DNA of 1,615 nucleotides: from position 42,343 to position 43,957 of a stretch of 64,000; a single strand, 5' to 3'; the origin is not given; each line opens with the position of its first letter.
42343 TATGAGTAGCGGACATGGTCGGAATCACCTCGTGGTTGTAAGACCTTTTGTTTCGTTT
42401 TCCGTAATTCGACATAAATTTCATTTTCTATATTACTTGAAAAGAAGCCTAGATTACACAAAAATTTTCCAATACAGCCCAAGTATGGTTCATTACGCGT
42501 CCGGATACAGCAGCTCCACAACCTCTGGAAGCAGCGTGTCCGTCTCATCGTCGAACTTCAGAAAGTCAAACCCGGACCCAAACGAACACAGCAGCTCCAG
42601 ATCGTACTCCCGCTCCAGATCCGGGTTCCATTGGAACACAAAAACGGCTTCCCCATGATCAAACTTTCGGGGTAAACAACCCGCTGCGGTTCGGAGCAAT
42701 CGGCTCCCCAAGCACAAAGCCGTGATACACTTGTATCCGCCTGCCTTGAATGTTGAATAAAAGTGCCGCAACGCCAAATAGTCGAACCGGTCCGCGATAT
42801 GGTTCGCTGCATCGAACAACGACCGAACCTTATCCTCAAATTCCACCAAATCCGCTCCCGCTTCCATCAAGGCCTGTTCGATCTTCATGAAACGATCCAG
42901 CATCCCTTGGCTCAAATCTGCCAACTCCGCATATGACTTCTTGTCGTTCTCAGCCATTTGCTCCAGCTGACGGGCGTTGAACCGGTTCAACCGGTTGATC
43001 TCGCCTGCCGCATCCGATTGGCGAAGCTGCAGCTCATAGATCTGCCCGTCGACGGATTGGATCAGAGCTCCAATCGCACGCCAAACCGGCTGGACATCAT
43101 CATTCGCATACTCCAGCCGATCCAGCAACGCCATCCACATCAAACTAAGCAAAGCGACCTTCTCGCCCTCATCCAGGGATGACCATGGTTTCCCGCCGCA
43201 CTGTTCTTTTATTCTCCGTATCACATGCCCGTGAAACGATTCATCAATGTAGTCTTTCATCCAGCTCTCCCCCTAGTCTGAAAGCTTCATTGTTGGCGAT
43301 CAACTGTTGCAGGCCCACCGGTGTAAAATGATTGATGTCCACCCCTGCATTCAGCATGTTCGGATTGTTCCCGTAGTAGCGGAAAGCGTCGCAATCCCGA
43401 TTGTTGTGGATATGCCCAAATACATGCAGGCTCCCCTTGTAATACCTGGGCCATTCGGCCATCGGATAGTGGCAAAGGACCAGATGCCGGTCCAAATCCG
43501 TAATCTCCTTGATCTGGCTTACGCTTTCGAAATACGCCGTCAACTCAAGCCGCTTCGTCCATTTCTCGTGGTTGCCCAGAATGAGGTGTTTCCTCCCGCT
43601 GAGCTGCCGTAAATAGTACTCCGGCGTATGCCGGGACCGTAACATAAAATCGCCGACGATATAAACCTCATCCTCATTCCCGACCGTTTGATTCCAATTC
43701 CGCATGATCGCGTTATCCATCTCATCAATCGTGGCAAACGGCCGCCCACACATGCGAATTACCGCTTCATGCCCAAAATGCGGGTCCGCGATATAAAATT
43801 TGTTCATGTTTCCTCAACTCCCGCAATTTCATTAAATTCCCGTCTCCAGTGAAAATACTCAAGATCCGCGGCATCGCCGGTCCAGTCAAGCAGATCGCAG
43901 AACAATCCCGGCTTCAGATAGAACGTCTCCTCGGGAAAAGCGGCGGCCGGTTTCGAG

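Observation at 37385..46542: Tightly coupled five-gene operon (CbxX/SpoVK-type AAA+ ATPase, 310-aa hypothetical, small metallophosphoesterase, 255-aa hypothetical, 1679-aa Sel1-repeat giant) that fits no named system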

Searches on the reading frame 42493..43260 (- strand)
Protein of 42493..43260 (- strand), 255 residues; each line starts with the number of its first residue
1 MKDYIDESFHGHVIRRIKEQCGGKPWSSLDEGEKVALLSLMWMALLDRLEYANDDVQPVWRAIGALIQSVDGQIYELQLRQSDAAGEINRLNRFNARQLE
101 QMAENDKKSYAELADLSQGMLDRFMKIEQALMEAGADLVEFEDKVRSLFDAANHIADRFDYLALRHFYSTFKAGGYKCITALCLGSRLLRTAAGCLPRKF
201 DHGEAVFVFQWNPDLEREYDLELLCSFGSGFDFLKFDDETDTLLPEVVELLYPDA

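Call 4: search_protein_families(library=pfam, proteins=[window:42493-43260:-], max_evalue=0.01)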
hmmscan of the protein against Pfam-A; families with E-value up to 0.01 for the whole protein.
window:42493-43260:- (255 aa): 0 families

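Call 5: search_protein_families(library=padloc, proteins=[window:42493-43260:-], max_evalue=0.01)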
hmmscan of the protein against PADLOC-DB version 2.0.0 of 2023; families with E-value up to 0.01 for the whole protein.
window:42493-43260:- (255 aa): 0 families

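Call 7: search_protein_families(library=ncbifam, proteins=[window:42493-43260:-], max_evalue=0.01)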
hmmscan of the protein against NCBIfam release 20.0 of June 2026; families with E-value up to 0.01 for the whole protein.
window:42493-43260:- (255 aa): 0 families

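Call 10: find_encoding_contigs(protein=window:42493-43260:-, flank=10000, max_places=6)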
Protein window:42493-43260:- (255 aa): no gene with exactly this product is on record in the collection.

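Call 13: find_homologous_proteins(query=window:42493-43260:-)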
Query window:42493-43260:- (255 aa): 3 proteins with E <= 0.001 among 1503 candidates.
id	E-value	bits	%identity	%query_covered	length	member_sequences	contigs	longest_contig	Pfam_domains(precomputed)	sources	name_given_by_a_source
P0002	8.8e-169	578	100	100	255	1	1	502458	-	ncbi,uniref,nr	ncbi:hypothetical protein [Paenibacillus thalictri]|uniref:Uncharacterized protein n=1 Tax=Paenibaci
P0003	6.2e-63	231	46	100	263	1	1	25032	-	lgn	-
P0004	4.3e-58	215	44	100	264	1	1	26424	-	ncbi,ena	-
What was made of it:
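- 42493..43260 (-): famA helical protein ('255-aa hypothetical'), a paralogue of famB. Only two non-self homologues were found by word search (call 13).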

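Call 14: find_encoding_contigs(protein=P0003, flank=10000, max_places=4)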
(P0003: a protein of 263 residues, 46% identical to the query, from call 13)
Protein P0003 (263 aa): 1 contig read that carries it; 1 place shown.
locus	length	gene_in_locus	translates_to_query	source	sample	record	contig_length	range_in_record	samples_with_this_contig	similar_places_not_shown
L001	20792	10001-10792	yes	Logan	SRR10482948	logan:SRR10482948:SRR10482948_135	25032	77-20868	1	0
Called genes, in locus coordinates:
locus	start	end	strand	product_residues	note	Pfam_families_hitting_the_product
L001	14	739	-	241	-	PF00902:TatC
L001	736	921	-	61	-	PF02416:TatA_B_E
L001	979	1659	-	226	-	-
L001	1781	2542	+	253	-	PF13618:Gluconate_2-dh3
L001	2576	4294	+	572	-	PF05199:GMC_oxred_C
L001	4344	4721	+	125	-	PF00034:Cytochrom_C (faint), PF13442:Cytochrome_CBB3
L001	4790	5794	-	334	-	-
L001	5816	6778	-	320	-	-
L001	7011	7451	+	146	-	-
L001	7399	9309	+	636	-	PF00004:AAA, PF17866:AAA_lid_6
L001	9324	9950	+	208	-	-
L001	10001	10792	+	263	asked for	-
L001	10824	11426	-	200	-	-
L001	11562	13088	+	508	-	PF22694:CtpB_N-like, PF00595:PDZ, PF13180:PDZ_2 (weak), PF07833:Cu_amine_oxidN1 (faint), PF17820:PDZ_6, PF03572:Peptidase_S41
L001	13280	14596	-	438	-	PF07833:Cu_amine_oxidN1, PF02493:MORN (weak)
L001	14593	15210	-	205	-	PF07833:Cu_amine_oxidN1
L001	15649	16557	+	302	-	PF00528:BPD_transp_1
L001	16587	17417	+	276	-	PF00528:BPD_transp_1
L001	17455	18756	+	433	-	PF01547:SBP_bac_1, PF13416:SBP_bac_8, PF13343:SBP_bac_6 (faint)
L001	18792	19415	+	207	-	PF04854:DUF624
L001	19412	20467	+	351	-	PF14486:DUF4432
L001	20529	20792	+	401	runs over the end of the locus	PF12840:HTH_20 (weak), PF00480:ROK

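Call 15: find_encoding_contigs(protein=P0004, flank=10000, max_places=4)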
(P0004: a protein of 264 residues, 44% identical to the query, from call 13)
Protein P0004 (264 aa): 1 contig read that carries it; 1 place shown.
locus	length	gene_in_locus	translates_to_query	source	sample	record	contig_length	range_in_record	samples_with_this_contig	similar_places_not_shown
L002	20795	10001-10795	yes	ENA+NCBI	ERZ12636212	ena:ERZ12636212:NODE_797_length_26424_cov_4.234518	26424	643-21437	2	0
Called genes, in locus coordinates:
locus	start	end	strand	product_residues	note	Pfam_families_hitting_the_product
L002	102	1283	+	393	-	PF03435:Sacchrp_dh_NADP, PF16653:Sacchrp_dh_C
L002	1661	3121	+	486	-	PF00171:Aldedh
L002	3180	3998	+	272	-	PF10613:Lig_chan-Glu_bd (weak), PF00497:SBP_bac_3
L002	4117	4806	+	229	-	PF00528:BPD_transp_1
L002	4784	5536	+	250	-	PF02463:SMC_N, PF01637:ATPase_2 (faint), PF00005:ABC_tran, PF13304:AAA_21 (weak)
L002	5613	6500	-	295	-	PF01636:APH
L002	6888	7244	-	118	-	PF01909:NTP_transf_2 (weak)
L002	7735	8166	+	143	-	-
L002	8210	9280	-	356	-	-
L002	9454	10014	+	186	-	-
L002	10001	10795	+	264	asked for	-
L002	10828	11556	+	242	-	-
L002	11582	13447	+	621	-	PF00004:AAA, PF17866:AAA_lid_6 (weak)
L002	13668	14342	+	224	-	PF07171:MlrC_C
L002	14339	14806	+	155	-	PF13302:Acetyltransf_3 (weak), PF13673:Acetyltransf_10, PF00583:Acetyltransf_1, PF13508:Acetyltransf_7, PF08445:FR47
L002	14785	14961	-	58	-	-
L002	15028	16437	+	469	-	PF00158:Sigma54_activat, PF14532:Sigma54_activ_2, PF25601:AAA_lid_14, PF02954:HTH_8 (weak)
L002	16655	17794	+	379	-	PF06032:S-Me-THD_N, PF20906:S-Me-THD_C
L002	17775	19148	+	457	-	PF01869:BcrAD_BadFG (weak), PF05378:Hydant_A_N, PF01968:Hydantoinase_A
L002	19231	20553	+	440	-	PF02133:Transp_cyt_pur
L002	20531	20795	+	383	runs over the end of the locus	PF06032:S-Me-THD_N, PF20906:S-Me-THD_C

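Call 23: search_protein_families(library=phrogs, proteins=[window:42493-43260:-], max_evalue=0.01)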
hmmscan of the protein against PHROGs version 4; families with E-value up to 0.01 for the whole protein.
window:42493-43260:- (255 aa): 0 families

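Call 29: search_solved_structures(query=A3, max_evalue=10)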
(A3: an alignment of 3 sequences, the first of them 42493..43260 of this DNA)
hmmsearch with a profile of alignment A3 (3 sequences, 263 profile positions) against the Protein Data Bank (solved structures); distinct sequences matched with E-value up to 10: 14.
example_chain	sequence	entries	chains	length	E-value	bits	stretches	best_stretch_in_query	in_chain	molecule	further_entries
1o3x_A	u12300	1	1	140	0.14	14.6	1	72-166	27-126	ADP-ribosylation factor binding protein GGA1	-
1nwm_X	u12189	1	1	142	0.14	14.6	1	72-166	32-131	ADP-ribosylation factor binding protein GGA1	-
1naf_A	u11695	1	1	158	0.2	14.1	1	72-166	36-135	ADP-ribosylation factor binding protein GGA1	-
1oxz_A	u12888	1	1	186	0.3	13.5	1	72-166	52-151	ADP-ribosylation factor binding protein GGA1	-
8glv_Me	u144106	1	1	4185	0.31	13.4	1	9-209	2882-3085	AAA+ ATPase domain-containing protein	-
9r1n_A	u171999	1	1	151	0.66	12.4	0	112-169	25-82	sc-apCC-4-DPH-2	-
8a3k_UNK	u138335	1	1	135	0.86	12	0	112-169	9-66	sc-apCC-4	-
3zbh_A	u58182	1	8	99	0.86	12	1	83-154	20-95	ESXA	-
3vjf_A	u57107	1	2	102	0.96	11.8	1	95-168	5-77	WA20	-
9atl_A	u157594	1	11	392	0.97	11.8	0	175-218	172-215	Flagellin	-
6kos_A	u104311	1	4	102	1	11.7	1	95-176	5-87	SUWA (Super WA20)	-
7kip_A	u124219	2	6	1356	3.7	9.9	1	97-177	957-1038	Spike glycoprotein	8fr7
5szs_A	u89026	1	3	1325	4.9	9.5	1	97-177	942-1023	Spike glycoprotein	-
4uos_A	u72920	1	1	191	8.9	8.7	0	61-163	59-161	DESIGNED HELICAL BUNDLE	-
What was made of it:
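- The weak EsxA line in call 29 (E 0.86) is not significant.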

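Call 38: predict_structure(alignment_id=A3)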
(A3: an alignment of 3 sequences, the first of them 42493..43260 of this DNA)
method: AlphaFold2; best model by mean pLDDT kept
length: 255 residues; sequences in the alignment: 3
mean_pLDDT: 61.3   pTM: 0.63
mean pLDDT of the five models: 61.3, 59.0, 58.7, 56.3, 55.7
residues with pLDDT >= 90: 9; 70-90: 79; 50-70: 86; < 50: 81
segments of 3 or more residues with pLDDT < 50: 1-6, 164-185, 203-255
pLDDT, mean of each block of 10 residues (from residue 1): 47 62 63 64 60 70 89 88 88 86 63 71 84 84 80 66 46 37 48 61 42 40 36 34 38 33
secondary structure, 60 per line:
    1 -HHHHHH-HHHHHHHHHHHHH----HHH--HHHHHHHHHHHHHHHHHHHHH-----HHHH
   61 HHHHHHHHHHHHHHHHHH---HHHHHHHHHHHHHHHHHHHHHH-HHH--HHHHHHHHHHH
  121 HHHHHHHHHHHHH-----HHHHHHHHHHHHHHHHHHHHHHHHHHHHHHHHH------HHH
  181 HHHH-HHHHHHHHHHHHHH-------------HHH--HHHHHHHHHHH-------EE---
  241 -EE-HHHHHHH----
elements in order: H2-7 H9-21 H31-51 H57-78 H82-103 H110-133 H139-171 H178-184 H186-199 H218-228 H245-251
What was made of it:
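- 42493..43260 (-): The AF2 model is all-helical, pLDDT 61 (call 38).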

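Call 75: search_protein_families(library=pfam, proteins=[L002:9454-10014:+, L001:7011-7451:+, L001:5816-6778:-, L002:8210-9280:-], max_evalue=0.05)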
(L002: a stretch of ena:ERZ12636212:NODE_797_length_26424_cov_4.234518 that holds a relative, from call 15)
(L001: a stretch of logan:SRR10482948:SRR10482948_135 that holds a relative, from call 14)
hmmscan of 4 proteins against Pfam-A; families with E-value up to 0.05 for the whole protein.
L002:9454-10014:+ (186 aa): 0 families

L001:7011-7451:+ (146 aa): 0 families

L001:5816-6778:- (320 aa): 2 families
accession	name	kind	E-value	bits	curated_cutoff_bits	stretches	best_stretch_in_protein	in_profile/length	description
PF23856.1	DUF7219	-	0.033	14.3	27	0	117-142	32-57/61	Family of unknown function (DUF7219)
PF20118.4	DUF6508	-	0.047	14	23.6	0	126-179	3-56/129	Family of unknown function (DUF6508)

L002:8210-9280:- (356 aa): 0 families

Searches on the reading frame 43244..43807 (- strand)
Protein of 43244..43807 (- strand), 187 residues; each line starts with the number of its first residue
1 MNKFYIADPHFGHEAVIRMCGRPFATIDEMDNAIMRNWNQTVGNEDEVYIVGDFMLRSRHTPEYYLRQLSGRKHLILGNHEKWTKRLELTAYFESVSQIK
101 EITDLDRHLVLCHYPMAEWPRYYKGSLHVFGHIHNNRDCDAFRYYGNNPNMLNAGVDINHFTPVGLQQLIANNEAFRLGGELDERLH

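Call 4: search_protein_families(library=pfam, proteins=[window:43244-43807:-], max_evalue=0.01)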
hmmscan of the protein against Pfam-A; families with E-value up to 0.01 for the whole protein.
window:43244-43807:- (187 aa): 1 family
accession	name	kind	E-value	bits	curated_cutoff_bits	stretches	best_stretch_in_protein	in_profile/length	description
PF00149.33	Metallophos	-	1.7e-05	25.8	21.5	1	6-90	6-83/191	Calcineurin-like phosphoesterase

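Call 5: search_protein_families(library=padloc, proteins=[window:43244-43807:-], max_evalue=0.01)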
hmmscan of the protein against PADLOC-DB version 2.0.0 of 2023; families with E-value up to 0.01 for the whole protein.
window:43244-43807:- (187 aa): 0 families

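Call 7: search_protein_families(library=ncbifam, proteins=[window:43244-43807:-], max_evalue=0.01)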
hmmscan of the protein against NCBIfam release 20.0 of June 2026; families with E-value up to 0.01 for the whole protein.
window:43244-43807:- (187 aa): 1 family
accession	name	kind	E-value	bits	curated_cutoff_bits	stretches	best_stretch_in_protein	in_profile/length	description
TIGR04123.1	P_estr_lig_assc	hypoth_equivalog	7.5e-05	22.2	150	1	5-134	25-151/207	ligase-associated DNA damage response endonuclease PdeM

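Call 23: search_protein_families(library=phrogs, proteins=[window:43244-43807:-], max_evalue=0.01)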
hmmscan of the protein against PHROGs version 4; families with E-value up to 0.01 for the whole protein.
window:43244-43807:- (187 aa): 2 families
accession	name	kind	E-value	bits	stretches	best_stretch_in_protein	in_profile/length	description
phrog_547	-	other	1.7e-44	152.8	1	1-173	29-199/245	phosphoesterase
phrog_30537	-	unknown function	1.5e-07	32.7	1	17-68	2-52/87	-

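Call 91: search_solved_structures(query=window:43244-43807:-, max_evalue=1)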
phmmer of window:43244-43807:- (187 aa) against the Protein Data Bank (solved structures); distinct sequences matched with E-value up to 1: 3.
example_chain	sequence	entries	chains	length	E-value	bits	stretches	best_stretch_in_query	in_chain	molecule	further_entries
1xm7_A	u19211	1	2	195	5.7e-12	48.8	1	4-166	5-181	hypothetical protein aq_1665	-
7tau_N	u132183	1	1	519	0.8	12.5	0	134-187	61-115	Penton protein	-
9r78_M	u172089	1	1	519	0.8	12.5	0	134-187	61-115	Penton protein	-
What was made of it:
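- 43244..43807 (-): Small metallophosphoesterase (187 aa) of the aq_1665/phrog_547 type. Family hits: Pfam Metallophos (call 4); phrog_547 1.7e-44 (call 23); PDB 1xm7 5.7e-12 (call 91).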

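Call 92: search_dna_similar(query=window:43244-43807:-, collection=phages, mode=protein, max_evalue=0.00001, max_rows=12)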
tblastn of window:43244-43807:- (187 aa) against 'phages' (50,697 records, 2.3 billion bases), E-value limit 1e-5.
Records with a match: 1370; places in all: 1404; records where one place covers at least 80% of the query: 452.
Best place of each record, by identity: <60% 1370.
By first word of the organism name: Vibrio 376; Escherichia 231; Pseudomonas 185; Enterococcus 68; Bacillus 57; Listeria 56; Staphylococcus 33; Streptomyces 30; Arthrobacter 28; Acinetobacter 26; and 56 more.
By host as written in the record: - 381; Escherichia coli 74; Pseudomonas aeruginosa 51; Listeria monocytogenes 45; Vibrio harveyi BAA-1116 36; Escherichia coli K-12 MG1655 30; Pseudomonas aeruginosa PAO1 27; Campylobacter jejuni 21; and 309 more.
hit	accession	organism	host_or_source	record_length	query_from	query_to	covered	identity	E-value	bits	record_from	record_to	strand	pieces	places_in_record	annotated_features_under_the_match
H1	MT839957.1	Bacteriophage sp.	human fecal samples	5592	4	179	94%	46.9%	2e-49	176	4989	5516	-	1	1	record has no annotation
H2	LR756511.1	uncultured phage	metagenomic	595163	1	175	94%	35.0%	1e-18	88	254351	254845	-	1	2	record has no annotation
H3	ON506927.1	Enterococcus phage TJE1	Enterococcus faecium strain UCH1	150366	5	183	96%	33.5%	2e-17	85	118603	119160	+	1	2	hypothetical protein | phosphoesterase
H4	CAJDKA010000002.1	Enterococcus phage 163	Human fecal sample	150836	2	183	97%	32.5%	4e-17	84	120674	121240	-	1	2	hypothetical protein | Phosphoesterase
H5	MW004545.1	Enterococcus phage EFGrNG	Enterococcus faecalis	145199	5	183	96%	33.0%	1e-17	86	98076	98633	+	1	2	hypothetical protein | phosphoesterase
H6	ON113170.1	Enterococcus phage vB_OCPT_CCS1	Enterococcus sp.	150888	5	183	96%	33.0%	2e-17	85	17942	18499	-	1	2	hypothetical protein (x2)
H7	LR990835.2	Enterococcus phage Porthos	-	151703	5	183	96%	33.0%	2e-17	85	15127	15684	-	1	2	Metallophosphatase (x2)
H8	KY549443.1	Enterococcus phage EFP01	Enterococcus faecium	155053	5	183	96%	33.0%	2e-17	85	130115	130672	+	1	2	hypothetical protein | putative metallo-dependent phosphatase 1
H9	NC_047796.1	Enterococcus phage EFP01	Enterococcus faecium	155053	5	183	96%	33.0%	2e-17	85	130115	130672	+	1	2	phosphoesterase (x2)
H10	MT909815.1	Enterococcus phage iF6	Enterococcus faecium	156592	5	183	96%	33.0%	2e-17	85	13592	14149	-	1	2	calcineurin-like phosphoesterase (x2)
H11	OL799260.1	Enterococcus phage phiSHEF16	Enterococcus faecium E1071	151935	2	183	97%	32.0%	1e-16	82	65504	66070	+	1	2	metallophosphatase (x2)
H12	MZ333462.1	Enterococcus phage GVEsP-1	Enterococcus sp.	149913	5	183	96%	32.5%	7e-17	83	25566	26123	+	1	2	phosphodiesterase (x2)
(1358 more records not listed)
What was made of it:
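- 43244..43807 (-): Homologues occur in 1370 phage records (call 92).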
